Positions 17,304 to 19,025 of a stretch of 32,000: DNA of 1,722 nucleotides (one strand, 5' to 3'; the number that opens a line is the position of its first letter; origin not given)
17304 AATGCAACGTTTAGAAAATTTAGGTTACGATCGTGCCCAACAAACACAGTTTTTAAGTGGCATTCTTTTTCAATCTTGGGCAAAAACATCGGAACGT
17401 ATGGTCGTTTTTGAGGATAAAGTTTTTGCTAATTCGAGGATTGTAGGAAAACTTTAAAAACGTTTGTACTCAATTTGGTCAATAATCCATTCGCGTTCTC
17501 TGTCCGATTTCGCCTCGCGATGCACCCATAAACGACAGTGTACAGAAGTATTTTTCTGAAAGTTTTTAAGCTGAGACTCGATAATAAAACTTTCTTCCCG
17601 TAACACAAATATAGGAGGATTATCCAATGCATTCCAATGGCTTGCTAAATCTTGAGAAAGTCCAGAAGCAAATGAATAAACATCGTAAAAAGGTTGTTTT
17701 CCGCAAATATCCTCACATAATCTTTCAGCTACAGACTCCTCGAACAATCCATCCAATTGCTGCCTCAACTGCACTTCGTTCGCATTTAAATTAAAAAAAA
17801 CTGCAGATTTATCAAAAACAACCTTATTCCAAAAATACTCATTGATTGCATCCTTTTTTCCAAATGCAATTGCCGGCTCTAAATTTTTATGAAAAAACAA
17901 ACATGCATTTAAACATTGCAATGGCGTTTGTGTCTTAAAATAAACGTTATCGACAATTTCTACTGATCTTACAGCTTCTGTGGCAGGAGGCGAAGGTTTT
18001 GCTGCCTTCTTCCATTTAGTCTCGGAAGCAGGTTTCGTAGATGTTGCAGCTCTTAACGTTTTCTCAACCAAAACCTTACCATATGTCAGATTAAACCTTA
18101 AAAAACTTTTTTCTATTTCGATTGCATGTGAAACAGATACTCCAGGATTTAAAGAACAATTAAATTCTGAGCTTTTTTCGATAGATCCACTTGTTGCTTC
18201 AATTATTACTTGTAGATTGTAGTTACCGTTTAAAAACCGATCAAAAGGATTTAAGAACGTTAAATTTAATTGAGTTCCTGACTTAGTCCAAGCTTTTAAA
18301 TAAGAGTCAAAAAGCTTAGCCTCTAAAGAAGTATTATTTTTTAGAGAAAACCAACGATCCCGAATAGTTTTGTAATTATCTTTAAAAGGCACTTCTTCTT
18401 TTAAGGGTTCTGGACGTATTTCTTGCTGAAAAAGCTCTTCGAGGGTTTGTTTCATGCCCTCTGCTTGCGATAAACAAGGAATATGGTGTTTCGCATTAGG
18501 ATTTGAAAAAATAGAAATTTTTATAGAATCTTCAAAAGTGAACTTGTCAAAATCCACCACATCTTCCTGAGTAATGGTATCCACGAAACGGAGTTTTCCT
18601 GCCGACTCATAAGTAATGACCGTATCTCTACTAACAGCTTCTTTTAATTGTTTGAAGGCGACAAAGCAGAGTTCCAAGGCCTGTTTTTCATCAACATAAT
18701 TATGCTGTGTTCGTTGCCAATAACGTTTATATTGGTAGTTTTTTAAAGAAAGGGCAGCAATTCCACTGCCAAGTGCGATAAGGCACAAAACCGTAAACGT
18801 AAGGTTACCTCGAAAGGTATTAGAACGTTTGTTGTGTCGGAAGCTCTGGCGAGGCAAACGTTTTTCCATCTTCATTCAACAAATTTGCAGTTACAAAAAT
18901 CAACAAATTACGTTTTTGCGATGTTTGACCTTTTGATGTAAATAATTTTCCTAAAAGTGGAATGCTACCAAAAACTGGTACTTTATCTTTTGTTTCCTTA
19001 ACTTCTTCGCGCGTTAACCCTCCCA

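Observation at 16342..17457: Both secretion ATPases stop just after the His box and share a QSW motif, suggesting a distinct short subfamily and possibly a heteromeric pair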

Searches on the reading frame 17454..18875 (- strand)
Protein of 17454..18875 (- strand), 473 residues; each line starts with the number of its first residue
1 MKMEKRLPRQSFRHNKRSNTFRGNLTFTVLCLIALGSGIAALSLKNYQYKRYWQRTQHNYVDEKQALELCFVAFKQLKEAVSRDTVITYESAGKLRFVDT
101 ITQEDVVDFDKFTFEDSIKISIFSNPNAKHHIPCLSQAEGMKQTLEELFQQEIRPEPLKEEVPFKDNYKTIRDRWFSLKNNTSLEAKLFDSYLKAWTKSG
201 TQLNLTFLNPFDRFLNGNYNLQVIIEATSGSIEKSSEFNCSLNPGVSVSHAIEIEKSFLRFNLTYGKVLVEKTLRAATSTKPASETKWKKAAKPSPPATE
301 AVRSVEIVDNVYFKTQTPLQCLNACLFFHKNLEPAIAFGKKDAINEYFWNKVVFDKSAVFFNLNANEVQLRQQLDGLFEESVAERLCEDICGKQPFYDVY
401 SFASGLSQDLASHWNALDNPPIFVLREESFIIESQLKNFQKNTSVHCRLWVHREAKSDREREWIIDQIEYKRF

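Call 4: search_protein_families(library=pfam, proteins=[window:17454-18875:-], max_evalue=0.01)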
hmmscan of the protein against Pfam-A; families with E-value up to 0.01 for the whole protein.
window:17454-18875:- (473 aa): 0 families

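Call 5: search_protein_families(library=ncbifam, proteins=[window:17454-18875:-], max_evalue=0.01)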
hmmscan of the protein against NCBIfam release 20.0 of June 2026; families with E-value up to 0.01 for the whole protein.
window:17454-18875:- (473 aa): 0 families
